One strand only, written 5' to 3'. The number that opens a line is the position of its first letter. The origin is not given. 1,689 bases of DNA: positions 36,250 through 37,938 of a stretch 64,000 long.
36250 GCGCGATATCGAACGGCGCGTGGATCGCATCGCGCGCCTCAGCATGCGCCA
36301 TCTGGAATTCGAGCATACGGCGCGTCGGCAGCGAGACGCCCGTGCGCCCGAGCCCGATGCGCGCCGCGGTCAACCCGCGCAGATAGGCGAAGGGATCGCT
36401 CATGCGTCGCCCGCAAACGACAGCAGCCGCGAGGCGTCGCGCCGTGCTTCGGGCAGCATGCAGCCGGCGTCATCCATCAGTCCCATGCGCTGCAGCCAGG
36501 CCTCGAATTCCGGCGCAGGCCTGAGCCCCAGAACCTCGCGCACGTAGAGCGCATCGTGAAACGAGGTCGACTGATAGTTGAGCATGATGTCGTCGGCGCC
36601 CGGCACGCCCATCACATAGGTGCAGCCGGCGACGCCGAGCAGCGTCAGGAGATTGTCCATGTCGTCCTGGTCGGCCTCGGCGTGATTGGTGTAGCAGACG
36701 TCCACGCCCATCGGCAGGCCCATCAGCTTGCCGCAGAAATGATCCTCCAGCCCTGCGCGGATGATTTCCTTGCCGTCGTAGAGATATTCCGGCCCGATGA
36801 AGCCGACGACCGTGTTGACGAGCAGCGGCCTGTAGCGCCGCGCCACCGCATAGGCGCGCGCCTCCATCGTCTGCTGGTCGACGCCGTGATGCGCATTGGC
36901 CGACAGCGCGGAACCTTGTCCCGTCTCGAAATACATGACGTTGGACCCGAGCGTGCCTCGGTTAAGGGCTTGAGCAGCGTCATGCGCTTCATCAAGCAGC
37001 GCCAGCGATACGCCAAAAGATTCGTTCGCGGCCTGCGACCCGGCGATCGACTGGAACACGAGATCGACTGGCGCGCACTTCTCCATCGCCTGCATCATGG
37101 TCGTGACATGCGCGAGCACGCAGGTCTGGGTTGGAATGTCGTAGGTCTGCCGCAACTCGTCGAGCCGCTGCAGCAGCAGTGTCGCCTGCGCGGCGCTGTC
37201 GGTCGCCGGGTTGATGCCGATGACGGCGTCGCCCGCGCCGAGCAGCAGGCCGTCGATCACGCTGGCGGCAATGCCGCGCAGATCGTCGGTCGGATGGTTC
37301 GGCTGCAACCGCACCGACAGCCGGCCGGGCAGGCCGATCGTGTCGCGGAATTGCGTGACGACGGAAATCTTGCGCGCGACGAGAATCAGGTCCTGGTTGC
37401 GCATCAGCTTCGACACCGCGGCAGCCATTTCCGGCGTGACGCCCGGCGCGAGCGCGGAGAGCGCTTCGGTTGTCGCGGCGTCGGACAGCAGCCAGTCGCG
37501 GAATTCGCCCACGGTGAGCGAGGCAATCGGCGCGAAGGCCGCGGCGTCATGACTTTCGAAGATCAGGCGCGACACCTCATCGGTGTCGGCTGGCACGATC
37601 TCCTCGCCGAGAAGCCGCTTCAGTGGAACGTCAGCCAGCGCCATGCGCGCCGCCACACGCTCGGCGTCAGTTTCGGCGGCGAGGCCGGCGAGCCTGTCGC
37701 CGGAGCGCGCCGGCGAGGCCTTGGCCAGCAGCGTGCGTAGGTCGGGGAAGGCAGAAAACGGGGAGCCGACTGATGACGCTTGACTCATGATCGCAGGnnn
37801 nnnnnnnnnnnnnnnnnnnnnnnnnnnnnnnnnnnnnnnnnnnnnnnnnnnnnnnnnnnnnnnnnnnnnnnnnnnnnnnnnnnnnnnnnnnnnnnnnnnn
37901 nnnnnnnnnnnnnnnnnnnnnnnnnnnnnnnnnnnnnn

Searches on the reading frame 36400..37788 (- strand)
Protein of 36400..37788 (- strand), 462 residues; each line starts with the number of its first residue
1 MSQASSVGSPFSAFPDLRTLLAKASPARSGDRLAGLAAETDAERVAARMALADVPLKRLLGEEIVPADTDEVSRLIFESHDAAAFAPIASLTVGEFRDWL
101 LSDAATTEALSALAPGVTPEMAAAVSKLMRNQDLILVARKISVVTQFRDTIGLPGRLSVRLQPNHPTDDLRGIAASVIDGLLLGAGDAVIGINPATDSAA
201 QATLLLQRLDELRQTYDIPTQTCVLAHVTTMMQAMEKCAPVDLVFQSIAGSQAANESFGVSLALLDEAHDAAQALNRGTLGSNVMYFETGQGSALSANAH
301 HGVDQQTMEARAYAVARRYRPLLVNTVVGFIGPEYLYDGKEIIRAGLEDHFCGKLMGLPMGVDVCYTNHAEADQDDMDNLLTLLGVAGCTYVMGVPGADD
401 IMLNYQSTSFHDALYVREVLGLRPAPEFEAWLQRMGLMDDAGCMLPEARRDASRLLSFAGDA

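Call 18: find_related_loci(query=window:36400-37788:-, collection=genome_contigs, flank=6000)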
Query window:36400-37788:- (462 aa) in genome_contigs; peptide patterns used: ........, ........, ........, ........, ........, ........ (x = any residue, [..] = any of these).
600 stretches matched a pattern (row limit reached: there are more); 592 encode a relative of the query (tblastn E <= 1e-3); the best 80 are kept; 80 distinct loci.
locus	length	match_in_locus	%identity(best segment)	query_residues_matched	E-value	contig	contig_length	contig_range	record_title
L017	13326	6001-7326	76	5-446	0e+0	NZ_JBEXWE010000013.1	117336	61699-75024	Streptomyces sp. NPDC005892 NPDC005892_7_E12.ctg-0013, whole genome shotgun sequence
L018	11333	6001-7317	75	1-439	0e+0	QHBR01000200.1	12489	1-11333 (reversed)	MAG: Hyphomicrobiales bacterium isolate RRmetagenome_bin15 antarctic_metabat_sens_bin_9_contig_4607, whole genome shotgu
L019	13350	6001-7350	74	1-450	0e+0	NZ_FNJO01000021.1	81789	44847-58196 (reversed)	Ralstonia sp. 25mfcol4.1, whole genome shotgun sequence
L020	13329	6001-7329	75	4-446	0e+0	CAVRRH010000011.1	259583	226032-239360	MAG: uncultured Gemmatimonadales bacterium isolate MFD04850.bin.2.341 genome assembly, contig: contig_54751, whole genom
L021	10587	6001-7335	72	14-460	0e+0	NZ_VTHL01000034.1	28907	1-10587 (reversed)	Hymenobacter lutimineralis strain KIGAM108 contig34, whole genome shotgun sequence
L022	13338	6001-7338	74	1-446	0e+0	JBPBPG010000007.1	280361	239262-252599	MAG: Janthinobacterium lividum isolate 3300051445_8 3300051445_8_Ga0502434_00000015, whole genome shotgun sequence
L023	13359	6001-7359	70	1-455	0e+0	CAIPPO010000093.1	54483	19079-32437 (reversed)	MAG: uncultured Mucilaginibacter sp. isolate AM-lipid-02-D3_bin-0192 genome assembly, contig: bin-0192:093/237, whole ge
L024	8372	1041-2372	75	1-446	0e+0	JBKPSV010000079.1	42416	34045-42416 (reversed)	MAG: Pseudomonadota bacterium isolate GS_EKS_MAG_00013 GS_EKS_000001164510, whole genome shotgun sequence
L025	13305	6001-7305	73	14-448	0e+0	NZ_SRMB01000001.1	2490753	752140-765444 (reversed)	Hymenobacter metallicola strain 9PBR-1 NODE_1_length_2490753_cov_29.768383, whole genome shotgun sequence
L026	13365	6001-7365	71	1-457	0e+0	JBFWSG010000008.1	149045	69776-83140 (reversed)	MAG: Pirellulales bacterium isolate CA_2019_TPBF_224 NODE_1042_length_149045_cov_23.520709_TPBF, whole genome shotgun se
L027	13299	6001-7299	74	14-446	0e+0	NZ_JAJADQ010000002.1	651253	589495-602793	Hymenobacter nitidus strain BT635 NODE_2_length_651253_cov_20.215203, whole genome shotgun sequence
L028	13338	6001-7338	74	1-446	0e+0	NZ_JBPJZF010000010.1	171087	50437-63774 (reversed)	Variovorax sp. LT1R16 NODE_10_length_171087_cov_59.699895, whole genome shotgun sequence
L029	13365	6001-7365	70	1-457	0e+0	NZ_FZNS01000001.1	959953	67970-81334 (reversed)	Hymenobacter mucosus strain DSM 28041, whole genome shotgun sequence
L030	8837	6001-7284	74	14-441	0e+0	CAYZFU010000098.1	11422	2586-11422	MAG TPA_asm: uncultured Halopseudomonas sp. isolate SRP200020_co5_50 genome assembly, contig: NODE_8862_length_11422_cov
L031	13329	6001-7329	71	14-458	0e+0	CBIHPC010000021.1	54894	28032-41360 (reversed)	MAG TPA_asm: uncultured Niastella sp. isolate SRR18156214_maxbin2_6 genome assembly, contig: ERZ27336874.138, whole geno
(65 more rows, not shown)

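Call 66: find_encoding_contigs(protein=window:36400-37788:-, flank=4000, max_places=10)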
Protein window:36400-37788:- (462 aa): 4 contigs read that carry it; 4 places shown.
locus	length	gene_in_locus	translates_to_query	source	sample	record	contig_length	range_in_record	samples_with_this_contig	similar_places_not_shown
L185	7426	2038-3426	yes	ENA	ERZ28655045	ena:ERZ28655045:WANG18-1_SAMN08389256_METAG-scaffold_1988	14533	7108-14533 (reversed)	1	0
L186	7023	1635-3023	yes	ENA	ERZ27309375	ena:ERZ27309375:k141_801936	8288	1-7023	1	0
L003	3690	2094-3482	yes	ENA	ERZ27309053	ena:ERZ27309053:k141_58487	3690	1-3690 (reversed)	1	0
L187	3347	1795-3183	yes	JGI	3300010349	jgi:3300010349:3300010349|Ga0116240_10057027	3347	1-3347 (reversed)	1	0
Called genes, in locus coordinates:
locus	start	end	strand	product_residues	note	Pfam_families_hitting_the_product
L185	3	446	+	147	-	?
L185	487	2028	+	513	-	-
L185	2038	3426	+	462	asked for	PF06751:EutB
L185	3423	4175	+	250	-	PF05985:EutC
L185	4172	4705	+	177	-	PF00994:MoCF_biosynth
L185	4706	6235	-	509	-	PF00083:Sugar_tr, PF07690:MFS_1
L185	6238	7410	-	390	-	PF25919:BSH_CusB (faint), PF25917:BSH_RND, PF25973:BSH_CzcB (weak), PF25954:Beta-barrel_RND_2 (weak), PF25963:Beta-barrel_AAEA (weak), PF25990:Beta-barrel_YknX (weak)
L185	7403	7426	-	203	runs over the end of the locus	PF22381:Staph_reg_Sar_Rot (weak), PF01047:MarR, PF12802:MarR_2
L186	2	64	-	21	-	?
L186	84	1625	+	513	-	-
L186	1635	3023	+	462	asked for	PF06751:EutB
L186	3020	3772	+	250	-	PF05985:EutC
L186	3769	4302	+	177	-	PF00994:MoCF_biosynth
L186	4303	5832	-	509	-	PF00083:Sugar_tr, PF07690:MFS_1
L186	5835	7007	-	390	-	PF25919:BSH_CusB (faint), PF25917:BSH_RND, PF25973:BSH_CzcB (weak), PF25954:Beta-barrel_RND_2 (weak), PF25963:Beta-barrel_AAEA (weak), PF25990:Beta-barrel_YknX (weak)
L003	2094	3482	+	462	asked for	PF06751:EutB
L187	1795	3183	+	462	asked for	PF06751:EutB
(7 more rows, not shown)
